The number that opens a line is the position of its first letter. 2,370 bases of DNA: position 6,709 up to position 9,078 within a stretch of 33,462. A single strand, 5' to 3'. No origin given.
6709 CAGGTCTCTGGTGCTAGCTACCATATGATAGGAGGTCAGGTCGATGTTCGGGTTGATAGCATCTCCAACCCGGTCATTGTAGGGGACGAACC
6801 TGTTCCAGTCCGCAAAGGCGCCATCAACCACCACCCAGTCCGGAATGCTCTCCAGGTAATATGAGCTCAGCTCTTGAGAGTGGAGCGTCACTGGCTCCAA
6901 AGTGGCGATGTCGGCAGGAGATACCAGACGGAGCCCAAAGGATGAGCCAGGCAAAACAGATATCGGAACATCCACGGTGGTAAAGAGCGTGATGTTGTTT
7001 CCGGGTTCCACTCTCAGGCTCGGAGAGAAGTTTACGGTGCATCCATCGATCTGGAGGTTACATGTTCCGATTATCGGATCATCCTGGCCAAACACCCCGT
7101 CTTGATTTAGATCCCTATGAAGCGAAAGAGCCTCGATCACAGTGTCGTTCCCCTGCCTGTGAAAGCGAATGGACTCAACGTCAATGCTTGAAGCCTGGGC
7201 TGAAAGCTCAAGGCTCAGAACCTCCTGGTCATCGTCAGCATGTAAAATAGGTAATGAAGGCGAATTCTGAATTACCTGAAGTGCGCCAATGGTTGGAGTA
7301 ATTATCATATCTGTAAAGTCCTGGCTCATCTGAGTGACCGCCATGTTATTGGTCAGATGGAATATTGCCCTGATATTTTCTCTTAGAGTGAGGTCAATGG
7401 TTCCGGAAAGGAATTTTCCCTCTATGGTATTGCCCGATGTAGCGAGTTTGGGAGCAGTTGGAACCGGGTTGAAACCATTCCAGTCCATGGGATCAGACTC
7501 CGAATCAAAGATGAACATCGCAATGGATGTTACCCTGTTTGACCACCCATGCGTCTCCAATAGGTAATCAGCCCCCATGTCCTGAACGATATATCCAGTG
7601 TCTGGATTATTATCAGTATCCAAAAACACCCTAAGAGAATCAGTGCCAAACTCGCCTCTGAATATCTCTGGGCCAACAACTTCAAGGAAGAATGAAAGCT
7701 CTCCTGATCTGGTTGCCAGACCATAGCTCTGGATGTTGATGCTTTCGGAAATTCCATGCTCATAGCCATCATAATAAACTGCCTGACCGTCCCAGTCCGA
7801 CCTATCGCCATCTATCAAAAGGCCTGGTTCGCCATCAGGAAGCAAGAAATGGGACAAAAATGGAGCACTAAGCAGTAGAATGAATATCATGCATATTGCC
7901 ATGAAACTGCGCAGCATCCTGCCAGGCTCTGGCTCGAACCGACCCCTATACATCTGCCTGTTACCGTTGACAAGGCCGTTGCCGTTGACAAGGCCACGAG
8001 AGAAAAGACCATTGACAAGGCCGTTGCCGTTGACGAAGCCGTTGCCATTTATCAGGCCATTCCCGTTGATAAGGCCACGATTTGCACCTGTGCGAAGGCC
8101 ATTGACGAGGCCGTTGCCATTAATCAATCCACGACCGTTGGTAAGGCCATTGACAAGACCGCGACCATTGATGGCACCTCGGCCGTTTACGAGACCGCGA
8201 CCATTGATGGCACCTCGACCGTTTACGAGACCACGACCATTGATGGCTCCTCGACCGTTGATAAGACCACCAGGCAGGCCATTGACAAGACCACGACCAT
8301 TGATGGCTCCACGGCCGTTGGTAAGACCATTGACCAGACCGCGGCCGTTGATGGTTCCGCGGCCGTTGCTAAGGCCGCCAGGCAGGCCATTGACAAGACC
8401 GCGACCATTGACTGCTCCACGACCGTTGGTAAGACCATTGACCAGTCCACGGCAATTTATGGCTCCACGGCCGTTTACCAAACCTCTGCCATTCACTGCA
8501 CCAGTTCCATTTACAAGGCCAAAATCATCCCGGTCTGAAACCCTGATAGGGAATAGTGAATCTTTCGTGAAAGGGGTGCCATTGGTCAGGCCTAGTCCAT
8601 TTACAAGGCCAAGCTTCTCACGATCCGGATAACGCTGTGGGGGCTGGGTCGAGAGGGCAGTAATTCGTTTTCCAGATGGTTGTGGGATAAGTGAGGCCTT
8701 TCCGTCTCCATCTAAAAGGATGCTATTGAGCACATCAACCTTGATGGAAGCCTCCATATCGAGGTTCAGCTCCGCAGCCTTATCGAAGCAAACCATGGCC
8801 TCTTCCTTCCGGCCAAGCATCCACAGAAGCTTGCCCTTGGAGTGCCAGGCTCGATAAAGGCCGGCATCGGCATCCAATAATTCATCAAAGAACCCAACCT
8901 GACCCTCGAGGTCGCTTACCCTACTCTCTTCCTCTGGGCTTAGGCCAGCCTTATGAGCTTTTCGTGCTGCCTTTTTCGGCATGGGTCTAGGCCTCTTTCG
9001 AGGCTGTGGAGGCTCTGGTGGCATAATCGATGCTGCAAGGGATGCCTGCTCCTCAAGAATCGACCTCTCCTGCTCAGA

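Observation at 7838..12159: About 1,400-aa cytoplasmic half built from 2 HhH motifs, 9 zinc ribbons, poly-acidic linkers, a TPR unit and an NGRG repeat, wired through one TM to an adhesin-like ectodomain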

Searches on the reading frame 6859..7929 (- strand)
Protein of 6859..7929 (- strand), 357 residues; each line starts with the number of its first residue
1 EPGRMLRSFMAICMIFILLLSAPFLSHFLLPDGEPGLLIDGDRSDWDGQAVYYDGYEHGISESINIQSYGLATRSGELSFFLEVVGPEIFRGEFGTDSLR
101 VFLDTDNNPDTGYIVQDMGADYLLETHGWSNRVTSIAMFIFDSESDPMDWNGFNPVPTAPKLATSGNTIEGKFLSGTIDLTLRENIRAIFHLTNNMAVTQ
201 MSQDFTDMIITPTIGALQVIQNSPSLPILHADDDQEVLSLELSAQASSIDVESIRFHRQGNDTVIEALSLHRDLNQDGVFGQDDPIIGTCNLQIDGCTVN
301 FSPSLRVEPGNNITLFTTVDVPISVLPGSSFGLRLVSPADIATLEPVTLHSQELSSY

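Call 38: predict_structure(alignment_id=A1)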
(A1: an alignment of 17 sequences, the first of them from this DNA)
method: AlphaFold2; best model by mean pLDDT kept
length: 357 residues; sequences in the alignment: 17
mean_pLDDT: 85.6   pTM: 0.73
mean pLDDT of the five models: 85.6, 85.4, 84.3, 83.7, 83.8
residues with pLDDT >= 90: 155; 70-90: 167; 50-70: 31; < 50: 4
segments of 3 or more residues with pLDDT < 50: none
pLDDT, mean of each block of 10 residues (from residue 1): 84 96 79 72 84 66 79 88 84 81 91 91 92 92 94 90 91 84 80 73 84 84 71 84 91 94 90 92 94 93 93 93 84 88 87 62
secondary structure, 60 per line:
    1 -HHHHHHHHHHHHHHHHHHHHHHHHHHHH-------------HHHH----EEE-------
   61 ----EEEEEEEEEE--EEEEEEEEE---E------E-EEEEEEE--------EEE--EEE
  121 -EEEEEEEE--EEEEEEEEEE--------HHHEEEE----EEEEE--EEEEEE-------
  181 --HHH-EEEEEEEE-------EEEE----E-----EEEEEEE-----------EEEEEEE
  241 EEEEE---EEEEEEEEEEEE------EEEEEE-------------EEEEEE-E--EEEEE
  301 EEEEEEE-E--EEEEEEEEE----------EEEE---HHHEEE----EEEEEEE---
elements in order: H2-29 H43-46 E51-53 E65-74 E77-85 E98-104 E113-115 E118-120 E122-129 E132-141 E153-156 E161-165 E168-173 E187-194 E202-205 E216-222 E234-245 E249-260 E267-272 E286-291 E296-307 E312-320 E331-334 E341-343 E348-354
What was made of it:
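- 6859..7827 (-): Membrane-proximal ectodomain: beta-sandwich with the IDGxxxDW / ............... motifs, plus an Ig-like beta-sandwich, aa 1440-1762. AlphaFold2 pLDDT 85.6 (call 38).
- The ectodomain is modelled confidently as a TM helix plus two beta-sandwiches (call 38).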

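Call 39: search_protein_representatives(alignment_id=A1)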
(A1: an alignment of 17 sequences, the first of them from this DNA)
Query: 17 sequences, 362 profile positions. Proteins with E-value up to 0.001 (for the whole library): 4529; up to 1e-10: 1790; up to 1e-30: 760. The best 150 are listed.
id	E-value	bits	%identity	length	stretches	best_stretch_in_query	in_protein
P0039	1.5e-165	566.9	-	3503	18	211-337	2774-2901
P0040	3.8e-153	526.1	-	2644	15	207-341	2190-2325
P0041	1.7e-152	523.9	-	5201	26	224-342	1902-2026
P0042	1.4e-143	494.6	-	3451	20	228-336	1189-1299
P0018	7.9e-143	492.2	-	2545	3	3-362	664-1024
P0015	3.2e-137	473.7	-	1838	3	2-361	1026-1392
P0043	4.2e-135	466.7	-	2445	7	4-361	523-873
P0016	2.4e-131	454.3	-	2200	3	4-361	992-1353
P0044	3.6e-128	443.9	-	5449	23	212-339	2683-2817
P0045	6.2e-123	426.7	-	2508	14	219-339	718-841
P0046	1.9e-119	415.2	-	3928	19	211-339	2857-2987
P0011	7.1e-119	413.3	-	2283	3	3-361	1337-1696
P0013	6.3e-117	406.9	-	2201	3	2-361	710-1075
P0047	5.3e-116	403.9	-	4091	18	201-334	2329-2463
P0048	3.5e-115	401.2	-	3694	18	212-339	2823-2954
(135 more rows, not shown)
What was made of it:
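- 6859..7827 (-): Profile search: 760 cluster representatives at E<=1e-30 (call 39).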

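Call 43: fold_search(model_id=the predicted structure, library=pdb)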
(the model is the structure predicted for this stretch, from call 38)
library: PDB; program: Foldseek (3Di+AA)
matches with E <= 10: 1336; with E <= 0.001: 28
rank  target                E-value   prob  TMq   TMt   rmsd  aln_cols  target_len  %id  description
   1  5wm0                  2.0e-06  1.00  0.25  0.28  18.6       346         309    8  Crystal structure of apo wild type peptidylglycine alpha-hydroxylating monooxygenase (PHM) soaked with peptide (peptide  (released 2018-07-18)
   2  1sdw                  2.2e-06  1.00  0.23  0.25  17.8       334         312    9  Reduced (Cu+) peptidylglycine alpha-hydroxylating monooxygenase with bound peptide and dioxygen (released 2004-05-11)
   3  1yi9                  4.0e-06  1.00  0.24  0.28  18.3       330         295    8  Crystal Structure Analysis of the oxidized form of the M314I mutant of Peptidylglycine alpha-Hydroxylating Monooxygenase (released 2005-11-15)
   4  1opm                  5.2e-06  1.00  0.23  0.26  18.5       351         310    8  OXIDIZED (CU2+) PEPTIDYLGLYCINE ALPHA-HYDROXYLATING MONOOXYGENASE (PHM) WITH BOUND SUBSTRATE (released 1999-09-29)
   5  5wja_A                9.9e-06  1.00  0.24  0.27  19.3       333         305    8  Crystal structure of H107A peptidylglycine alpha-hydroxylating monooxygenase (PHM) in complex with citrate (released 2018-07-18)
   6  8dsj_A                1.0e-05  1.00  0.24  0.27  18.2       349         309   10  Peptidylglycine alpha hydroxylating monooxygenase anaerobic (released 2023-03-22)
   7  8dsn_K                1.1e-05  1.00  0.24  0.27  17.6       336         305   10  Peptidylglycine alpha hydroxylating monoxygenase, Q272A (released 2023-03-22)
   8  6ay0                  1.2e-05  1.00  0.24  0.27  19.3       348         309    8  Crystal structure of H108A peptidylglycine alpha-hydroxylating monooxygenase (PHM) soaked with peptide (released 2018-07-18)
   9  3mll                  1.4e-05  1.00  0.23  0.27  19.1       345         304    8  Reduced (Cu+) peptidylglycine alpha-hydroxylating monooxygenase (PHM) with bound azide (released 2011-03-02)
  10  6nck                  1.5e-05  1.00  0.25  0.28  17.8       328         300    8  Crystal structure of H108A peptidylglycine alpha-hydroxylating monooxygenase (PHM) (released 2019-02-06)
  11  1yip                  2.0e-05  1.00  0.24  0.27  18.1       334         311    9  Oxidized Peptidylglycine Alpha-Hydroxylating Monooxygenase (PHM) in a New Crystal Form (released 2005-11-15)
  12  8dsn_A                2.1e-05  1.00  0.26  0.29  17.7       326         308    7  Peptidylglycine alpha hydroxylating monoxygenase, Q272A (released 2023-03-22)
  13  6amp                  2.1e-05  1.00  0.25  0.29  18.0       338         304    8  Crystal structure of H172A PHM (CuH absent, CuM present) (released 2018-07-18)
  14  1yjl                  4.7e-05  0.99  0.23  0.27  17.7       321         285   10  Reduced Peptidylglycine alpha-Hydroxylating Monooxygenase in a new crystal form (released 2005-11-15)
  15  3mib                  4.7e-05  0.99  0.23  0.26  17.1       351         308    8  Oxidized (Cu2+) peptidylglycine alpha-hydroxylating monooxygenase (PHM) with bound nitrite (released 2010-11-24)
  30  6qdi                  1.2e-03  0.30  0.14  0.16  17.1       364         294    9  anti-sigma factor domain-containing protein from Clostridium clariflavum (released 2019-06-12)
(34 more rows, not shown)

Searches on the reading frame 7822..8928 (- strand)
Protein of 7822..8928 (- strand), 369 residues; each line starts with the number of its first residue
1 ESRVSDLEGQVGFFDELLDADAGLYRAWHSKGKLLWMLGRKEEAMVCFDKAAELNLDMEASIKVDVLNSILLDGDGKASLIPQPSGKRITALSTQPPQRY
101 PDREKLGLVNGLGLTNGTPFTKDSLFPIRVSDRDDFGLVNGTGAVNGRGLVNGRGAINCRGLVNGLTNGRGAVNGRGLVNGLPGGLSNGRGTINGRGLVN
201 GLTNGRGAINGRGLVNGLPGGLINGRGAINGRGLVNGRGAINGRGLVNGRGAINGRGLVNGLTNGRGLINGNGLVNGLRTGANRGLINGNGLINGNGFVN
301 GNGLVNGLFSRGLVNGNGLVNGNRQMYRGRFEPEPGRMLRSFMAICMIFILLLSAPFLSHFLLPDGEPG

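Call 68: predict_structure(alignment_id=A6)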
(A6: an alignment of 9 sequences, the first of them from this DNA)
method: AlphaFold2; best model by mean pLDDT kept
length: 369 residues; sequences in the alignment: 9
mean_pLDDT: 53.7   pTM: 0.29
mean pLDDT of the five models: 53.7, 49.2, 48.3, 45.7, 44.0
residues with pLDDT >= 90: 26; 70-90: 58; 50-70: 92; < 50: 193
segments of 3 or more residues with pLDDT < 50: 74-156, 158-172, 174-187, 195-199, 212-219, 262-265, 269-331
pLDDT, mean of each block of 10 residues (from residue 1): 74 93 90 87 87 79 67 44 30 30 41 36 30 30 32 43 45 43 44 49 55 39 62 68 67 61 47 42 32 32 32 33 40 64 91 82 64
secondary structure, 60 per line:
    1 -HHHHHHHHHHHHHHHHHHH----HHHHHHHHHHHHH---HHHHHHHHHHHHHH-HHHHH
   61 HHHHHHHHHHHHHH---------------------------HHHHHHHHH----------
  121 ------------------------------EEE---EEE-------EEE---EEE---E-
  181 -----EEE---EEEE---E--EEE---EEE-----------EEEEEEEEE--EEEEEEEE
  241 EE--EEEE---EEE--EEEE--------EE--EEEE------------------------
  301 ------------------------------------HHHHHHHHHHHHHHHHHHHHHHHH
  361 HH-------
elements in order: H2-20 H25-37 H41-54 H56-74 H102-110 E151-153 E157-159 E167-169 E173-175 E186-188 E192-195 E202-204 E208-210 E222-230 E233-242 E245-248 E252-254 E257-260 E273-276 H337-362
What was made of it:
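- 8707..8925 (-): TPR-like helical repeat, aa ~1074-1146. AlphaFold2 helices with pLDDT about 75-93 (call 68).
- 7960..8604 (-): Basic Gly/Asn-rich NG(R)G juxtamembrane repeat, aa ~1181-1395; aa 1211-1400 carry net +21 and no acidic residue. No confident fold in AlphaFold2 (pLDDT 30-68, call 68).
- The NG repeat gave no confident structure (call 68), so how a signal would cross from the TM helix to the scaffold is unknown.
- Tried and rejected: AlphaFold2 on the NG repeat: no confident fold (pLDDT 30-68, call 68).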
